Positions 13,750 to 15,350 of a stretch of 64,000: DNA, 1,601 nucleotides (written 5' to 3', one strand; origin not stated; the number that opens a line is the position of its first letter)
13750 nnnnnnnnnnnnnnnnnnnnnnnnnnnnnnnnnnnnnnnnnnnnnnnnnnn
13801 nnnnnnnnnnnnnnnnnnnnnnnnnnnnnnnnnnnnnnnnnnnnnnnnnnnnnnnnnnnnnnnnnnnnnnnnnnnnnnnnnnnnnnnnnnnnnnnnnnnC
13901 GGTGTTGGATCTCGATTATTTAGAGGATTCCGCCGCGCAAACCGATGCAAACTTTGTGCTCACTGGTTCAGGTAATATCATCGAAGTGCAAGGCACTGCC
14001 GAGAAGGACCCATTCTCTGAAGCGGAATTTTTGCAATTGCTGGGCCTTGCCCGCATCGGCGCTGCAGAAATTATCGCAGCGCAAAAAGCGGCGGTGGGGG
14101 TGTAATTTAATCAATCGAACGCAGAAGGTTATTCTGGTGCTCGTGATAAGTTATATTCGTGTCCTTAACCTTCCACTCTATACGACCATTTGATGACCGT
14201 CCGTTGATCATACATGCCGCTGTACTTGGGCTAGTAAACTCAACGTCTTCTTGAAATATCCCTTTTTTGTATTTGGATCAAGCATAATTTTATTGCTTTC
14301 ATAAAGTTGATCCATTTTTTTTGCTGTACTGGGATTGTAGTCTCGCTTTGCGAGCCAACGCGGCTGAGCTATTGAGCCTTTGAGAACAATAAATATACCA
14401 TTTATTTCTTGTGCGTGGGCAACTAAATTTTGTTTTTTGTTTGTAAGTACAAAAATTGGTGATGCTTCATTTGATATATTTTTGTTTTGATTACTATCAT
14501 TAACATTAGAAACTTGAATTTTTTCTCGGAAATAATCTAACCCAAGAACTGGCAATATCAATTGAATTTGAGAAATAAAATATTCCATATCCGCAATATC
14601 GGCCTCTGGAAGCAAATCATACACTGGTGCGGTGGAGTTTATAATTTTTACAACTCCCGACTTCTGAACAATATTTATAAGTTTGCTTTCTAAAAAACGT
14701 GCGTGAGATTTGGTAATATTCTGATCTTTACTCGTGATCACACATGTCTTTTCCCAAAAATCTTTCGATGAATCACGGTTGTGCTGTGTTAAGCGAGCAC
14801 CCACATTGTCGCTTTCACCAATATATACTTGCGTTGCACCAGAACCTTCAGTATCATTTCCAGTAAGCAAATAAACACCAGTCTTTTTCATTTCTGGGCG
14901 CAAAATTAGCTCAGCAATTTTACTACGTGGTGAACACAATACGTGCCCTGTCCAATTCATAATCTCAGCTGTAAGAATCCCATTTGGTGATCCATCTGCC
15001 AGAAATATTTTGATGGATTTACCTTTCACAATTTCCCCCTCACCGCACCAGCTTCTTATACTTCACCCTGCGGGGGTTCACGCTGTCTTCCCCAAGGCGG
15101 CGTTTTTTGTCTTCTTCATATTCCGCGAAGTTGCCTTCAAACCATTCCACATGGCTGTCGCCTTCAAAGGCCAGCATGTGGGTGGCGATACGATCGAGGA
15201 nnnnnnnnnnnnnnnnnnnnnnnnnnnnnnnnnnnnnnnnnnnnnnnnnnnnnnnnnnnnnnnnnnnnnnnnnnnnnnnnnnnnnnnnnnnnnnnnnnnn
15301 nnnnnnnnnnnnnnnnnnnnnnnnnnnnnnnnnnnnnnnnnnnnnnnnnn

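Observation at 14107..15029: GIY-YIG/DUF4357 nuclease gene changes frame exactly at an A AAA AAG slippery heptamer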

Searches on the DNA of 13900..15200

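Call 29: search_rna_families(source=window, start=13900, end=15200, threshold=evalue, max_evalue=10)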
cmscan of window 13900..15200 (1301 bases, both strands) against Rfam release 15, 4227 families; matches with E-value up to 10: 3.
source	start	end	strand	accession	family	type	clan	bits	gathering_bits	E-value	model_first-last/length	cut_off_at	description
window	14931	15121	+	RF02178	SMCR2_2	Gene; lncRNA;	-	18.7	55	0.89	1-165/165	no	Smith-Magenis syndrome chromosome region, candidate 2 conserved region 2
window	14483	14567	+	RF01176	snR78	Gene; snRNA; snoRNA; CD-box;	CL00063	18.4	48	8.5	1-82/82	no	Small nucleolar RNA snR78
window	15040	15110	+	RF02837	anti-hemB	Gene; sRNA;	-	15.6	49.5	1.2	1-81/81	no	Burkholderia RNA 7 (anti-hemB)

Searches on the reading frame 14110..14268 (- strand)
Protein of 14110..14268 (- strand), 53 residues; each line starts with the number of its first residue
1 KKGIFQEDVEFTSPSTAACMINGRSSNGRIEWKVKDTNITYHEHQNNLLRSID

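Call 4: search_protein_families(library=pfam, proteins=[window:14110-14268:-], max_evalue=1)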
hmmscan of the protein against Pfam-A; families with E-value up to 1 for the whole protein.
seq(53 aa): 2 families
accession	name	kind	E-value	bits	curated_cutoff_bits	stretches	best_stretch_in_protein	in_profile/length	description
PF14267.11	DUF4357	-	1.3e-14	54.3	38.4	1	4-36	18-50/54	Domain of unknown function (DUF4357)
PF18755.6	RAMA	-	0.12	12.7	35.2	1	6-41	59-96/107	Restriction Enzyme Adenine Methylase Associated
